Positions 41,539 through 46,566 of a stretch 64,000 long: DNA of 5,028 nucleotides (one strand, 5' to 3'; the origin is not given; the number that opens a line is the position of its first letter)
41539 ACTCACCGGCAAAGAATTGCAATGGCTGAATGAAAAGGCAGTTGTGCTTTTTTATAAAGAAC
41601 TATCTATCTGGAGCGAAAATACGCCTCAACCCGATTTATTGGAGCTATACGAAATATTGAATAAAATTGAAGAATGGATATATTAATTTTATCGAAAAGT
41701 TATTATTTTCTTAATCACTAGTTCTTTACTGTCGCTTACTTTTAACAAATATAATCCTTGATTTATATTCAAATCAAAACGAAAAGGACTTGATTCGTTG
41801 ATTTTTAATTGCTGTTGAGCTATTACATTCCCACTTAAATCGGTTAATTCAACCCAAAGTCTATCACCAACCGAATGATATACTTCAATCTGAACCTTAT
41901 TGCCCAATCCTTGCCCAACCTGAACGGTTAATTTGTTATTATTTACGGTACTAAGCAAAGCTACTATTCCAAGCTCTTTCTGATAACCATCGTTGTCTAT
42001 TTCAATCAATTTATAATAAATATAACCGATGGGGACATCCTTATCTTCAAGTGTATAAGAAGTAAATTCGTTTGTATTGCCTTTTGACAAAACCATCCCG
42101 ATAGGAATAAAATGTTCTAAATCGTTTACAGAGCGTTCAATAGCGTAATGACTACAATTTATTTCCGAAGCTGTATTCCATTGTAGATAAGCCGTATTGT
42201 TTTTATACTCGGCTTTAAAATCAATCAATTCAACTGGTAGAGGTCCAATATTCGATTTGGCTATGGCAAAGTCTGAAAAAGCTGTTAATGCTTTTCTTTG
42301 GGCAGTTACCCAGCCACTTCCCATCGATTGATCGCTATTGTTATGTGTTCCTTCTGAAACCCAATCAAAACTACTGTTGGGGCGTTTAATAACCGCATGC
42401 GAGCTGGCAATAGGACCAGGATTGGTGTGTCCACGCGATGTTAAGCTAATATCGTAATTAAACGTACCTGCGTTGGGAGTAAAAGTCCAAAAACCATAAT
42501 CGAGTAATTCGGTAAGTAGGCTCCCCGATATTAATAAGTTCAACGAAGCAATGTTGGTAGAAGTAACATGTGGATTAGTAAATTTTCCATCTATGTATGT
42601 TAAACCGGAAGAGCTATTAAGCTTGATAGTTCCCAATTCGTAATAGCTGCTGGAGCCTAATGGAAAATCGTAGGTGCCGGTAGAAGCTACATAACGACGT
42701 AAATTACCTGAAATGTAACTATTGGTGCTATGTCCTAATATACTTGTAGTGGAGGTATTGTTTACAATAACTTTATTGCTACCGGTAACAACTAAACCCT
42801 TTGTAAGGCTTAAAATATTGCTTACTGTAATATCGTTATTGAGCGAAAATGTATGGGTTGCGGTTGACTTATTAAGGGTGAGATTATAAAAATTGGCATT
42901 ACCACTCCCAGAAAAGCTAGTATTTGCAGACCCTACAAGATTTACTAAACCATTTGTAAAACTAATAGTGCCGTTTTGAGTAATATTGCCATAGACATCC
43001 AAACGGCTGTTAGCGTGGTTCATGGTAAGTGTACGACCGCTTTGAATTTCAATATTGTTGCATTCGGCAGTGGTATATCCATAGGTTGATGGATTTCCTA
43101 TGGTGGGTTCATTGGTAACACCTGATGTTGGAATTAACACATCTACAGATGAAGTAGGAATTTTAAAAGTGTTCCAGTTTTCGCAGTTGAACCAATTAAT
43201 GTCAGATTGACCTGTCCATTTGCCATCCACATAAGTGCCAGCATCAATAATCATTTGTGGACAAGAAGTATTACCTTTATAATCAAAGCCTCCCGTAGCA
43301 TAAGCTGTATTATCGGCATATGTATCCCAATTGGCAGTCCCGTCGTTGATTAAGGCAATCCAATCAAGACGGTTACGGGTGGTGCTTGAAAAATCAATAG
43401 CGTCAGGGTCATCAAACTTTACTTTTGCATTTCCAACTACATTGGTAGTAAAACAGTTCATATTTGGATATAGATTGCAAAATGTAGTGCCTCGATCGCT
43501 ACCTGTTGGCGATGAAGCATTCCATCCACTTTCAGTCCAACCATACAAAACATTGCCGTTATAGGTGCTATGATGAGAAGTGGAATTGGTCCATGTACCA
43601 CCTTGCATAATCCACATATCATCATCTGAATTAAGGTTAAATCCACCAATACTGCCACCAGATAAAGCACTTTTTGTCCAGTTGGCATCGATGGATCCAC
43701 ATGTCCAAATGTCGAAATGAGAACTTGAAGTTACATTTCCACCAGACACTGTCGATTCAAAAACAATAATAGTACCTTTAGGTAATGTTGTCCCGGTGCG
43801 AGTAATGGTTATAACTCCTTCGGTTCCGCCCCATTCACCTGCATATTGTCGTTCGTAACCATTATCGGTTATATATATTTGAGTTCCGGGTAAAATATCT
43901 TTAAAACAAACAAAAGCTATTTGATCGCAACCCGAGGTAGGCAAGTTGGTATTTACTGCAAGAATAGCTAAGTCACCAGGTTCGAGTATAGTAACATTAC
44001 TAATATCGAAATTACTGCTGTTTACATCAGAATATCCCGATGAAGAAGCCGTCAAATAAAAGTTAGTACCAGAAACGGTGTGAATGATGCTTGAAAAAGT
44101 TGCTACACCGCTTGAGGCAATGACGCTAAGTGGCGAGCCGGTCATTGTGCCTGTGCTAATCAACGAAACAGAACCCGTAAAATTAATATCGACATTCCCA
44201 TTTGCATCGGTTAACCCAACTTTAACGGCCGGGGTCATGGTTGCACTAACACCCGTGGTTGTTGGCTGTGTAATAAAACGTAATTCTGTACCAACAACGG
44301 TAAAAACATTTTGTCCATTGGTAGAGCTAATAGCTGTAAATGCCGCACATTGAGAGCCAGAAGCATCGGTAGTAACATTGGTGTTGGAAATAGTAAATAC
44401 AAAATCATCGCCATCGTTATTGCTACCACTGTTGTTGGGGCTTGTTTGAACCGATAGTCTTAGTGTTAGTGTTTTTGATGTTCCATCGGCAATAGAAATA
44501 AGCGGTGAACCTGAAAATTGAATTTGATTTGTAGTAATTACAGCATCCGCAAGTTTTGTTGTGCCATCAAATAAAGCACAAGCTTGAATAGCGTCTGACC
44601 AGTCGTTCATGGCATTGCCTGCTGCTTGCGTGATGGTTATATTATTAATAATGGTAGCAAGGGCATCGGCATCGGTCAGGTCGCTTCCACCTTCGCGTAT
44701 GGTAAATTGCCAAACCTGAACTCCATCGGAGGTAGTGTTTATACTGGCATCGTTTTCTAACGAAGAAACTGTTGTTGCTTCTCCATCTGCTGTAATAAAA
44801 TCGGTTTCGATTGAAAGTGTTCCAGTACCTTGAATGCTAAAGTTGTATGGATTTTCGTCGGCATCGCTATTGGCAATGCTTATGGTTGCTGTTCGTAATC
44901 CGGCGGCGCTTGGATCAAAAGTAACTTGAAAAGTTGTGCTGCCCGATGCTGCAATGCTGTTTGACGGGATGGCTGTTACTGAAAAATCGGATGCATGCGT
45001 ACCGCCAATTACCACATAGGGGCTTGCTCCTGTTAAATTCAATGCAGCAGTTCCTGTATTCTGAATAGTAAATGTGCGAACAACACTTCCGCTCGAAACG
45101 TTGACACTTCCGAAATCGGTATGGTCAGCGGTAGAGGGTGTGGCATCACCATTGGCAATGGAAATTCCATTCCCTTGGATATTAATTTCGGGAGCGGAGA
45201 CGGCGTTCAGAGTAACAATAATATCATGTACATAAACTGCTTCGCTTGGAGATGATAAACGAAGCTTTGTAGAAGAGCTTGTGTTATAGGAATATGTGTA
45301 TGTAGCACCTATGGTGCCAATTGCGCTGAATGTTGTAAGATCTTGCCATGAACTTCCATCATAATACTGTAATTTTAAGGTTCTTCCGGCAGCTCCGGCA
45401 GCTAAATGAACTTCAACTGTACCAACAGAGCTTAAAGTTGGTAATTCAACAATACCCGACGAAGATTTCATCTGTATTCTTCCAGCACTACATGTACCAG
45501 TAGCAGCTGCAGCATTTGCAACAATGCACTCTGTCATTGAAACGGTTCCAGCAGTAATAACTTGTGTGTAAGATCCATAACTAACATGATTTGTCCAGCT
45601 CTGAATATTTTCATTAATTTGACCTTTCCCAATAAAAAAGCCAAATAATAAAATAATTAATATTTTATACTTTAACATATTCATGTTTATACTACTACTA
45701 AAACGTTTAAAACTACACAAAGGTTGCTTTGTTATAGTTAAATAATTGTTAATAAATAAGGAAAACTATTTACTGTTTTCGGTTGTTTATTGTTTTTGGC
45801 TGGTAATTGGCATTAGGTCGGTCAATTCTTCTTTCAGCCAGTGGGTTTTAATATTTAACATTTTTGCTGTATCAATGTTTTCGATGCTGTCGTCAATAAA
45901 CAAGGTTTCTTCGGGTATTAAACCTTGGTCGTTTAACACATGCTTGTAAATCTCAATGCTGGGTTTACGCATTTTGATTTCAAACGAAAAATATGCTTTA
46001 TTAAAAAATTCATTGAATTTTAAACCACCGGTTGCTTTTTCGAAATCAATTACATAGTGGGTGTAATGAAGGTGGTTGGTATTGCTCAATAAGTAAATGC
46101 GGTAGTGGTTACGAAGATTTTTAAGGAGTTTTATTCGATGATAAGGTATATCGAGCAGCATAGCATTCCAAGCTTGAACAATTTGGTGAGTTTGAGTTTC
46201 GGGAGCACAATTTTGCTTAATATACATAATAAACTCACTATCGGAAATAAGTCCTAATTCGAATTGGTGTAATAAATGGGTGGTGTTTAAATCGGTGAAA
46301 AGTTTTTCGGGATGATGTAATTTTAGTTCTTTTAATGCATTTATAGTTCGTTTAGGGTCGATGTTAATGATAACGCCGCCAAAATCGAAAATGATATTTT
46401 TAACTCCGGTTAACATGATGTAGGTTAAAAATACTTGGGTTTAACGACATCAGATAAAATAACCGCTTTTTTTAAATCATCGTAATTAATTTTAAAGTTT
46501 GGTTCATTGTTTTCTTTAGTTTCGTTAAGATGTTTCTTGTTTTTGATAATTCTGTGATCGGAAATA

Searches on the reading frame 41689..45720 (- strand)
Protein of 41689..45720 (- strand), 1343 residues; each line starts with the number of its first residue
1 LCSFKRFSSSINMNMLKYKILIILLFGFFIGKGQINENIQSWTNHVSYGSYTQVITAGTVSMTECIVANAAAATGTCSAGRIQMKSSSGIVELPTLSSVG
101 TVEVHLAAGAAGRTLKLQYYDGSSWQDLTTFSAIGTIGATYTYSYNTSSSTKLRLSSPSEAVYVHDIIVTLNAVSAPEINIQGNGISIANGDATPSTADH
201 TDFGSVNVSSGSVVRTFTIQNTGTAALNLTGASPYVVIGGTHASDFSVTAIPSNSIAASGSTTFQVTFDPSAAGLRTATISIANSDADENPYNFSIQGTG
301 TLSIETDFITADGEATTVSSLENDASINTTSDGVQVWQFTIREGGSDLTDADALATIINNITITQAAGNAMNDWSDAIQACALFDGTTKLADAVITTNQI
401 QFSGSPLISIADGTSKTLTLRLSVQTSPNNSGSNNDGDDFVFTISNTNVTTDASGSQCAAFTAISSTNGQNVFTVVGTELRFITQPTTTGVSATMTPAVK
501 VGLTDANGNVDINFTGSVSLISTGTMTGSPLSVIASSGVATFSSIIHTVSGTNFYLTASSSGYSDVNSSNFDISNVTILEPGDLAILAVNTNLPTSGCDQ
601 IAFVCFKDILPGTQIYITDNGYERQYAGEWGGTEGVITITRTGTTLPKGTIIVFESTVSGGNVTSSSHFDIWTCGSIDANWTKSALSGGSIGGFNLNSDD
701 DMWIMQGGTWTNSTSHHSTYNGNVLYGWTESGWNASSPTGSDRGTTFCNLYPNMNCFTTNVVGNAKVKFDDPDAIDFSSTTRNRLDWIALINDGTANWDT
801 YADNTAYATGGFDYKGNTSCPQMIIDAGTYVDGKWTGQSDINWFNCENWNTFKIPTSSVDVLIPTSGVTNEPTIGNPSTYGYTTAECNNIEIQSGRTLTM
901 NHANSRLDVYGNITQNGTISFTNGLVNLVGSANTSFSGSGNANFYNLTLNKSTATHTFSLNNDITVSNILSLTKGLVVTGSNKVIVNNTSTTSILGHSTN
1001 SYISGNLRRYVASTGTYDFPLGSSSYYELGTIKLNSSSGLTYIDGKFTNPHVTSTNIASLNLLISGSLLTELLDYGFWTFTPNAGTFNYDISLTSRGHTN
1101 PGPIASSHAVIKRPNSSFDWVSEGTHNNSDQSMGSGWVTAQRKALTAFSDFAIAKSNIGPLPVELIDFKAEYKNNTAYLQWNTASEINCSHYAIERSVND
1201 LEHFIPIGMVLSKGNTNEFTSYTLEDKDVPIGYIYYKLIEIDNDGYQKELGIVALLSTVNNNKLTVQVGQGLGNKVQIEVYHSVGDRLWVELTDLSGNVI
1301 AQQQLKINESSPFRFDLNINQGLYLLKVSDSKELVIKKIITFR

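Call 9: search_protein_families(library=pfam, proteins=[window:41689-45720:-], max_evalue=0.00001)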
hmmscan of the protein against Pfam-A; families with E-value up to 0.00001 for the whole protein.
window:41689-45720:- (1343 aa): 1 family
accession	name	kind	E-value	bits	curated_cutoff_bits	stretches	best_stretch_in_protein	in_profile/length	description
PF22544.2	HYDIN_VesB_CFA65-like_Ig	-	3.5e-07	30.8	25.5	1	199-298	8-99/100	HYDIN/CFA65/VesB-like, Ig-like domain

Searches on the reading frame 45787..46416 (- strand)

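Call 9: search_protein_families(library=pfam, proteins=[window:45787-46416:-], max_evalue=0.00001)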
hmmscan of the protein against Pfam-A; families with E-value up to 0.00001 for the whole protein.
window:45787-46416:- (209 aa): 2 families
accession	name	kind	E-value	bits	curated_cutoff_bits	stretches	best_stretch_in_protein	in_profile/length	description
PF13419.12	HAD_2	-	1.1e-10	42.4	23.8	1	8-193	1-177/178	Haloacid dehalogenase-like hydrolase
PF00702.32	Hydrolase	-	1.6e-10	42.1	26.4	1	5-185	1-188/191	haloacid dehalogenase-like hydrolase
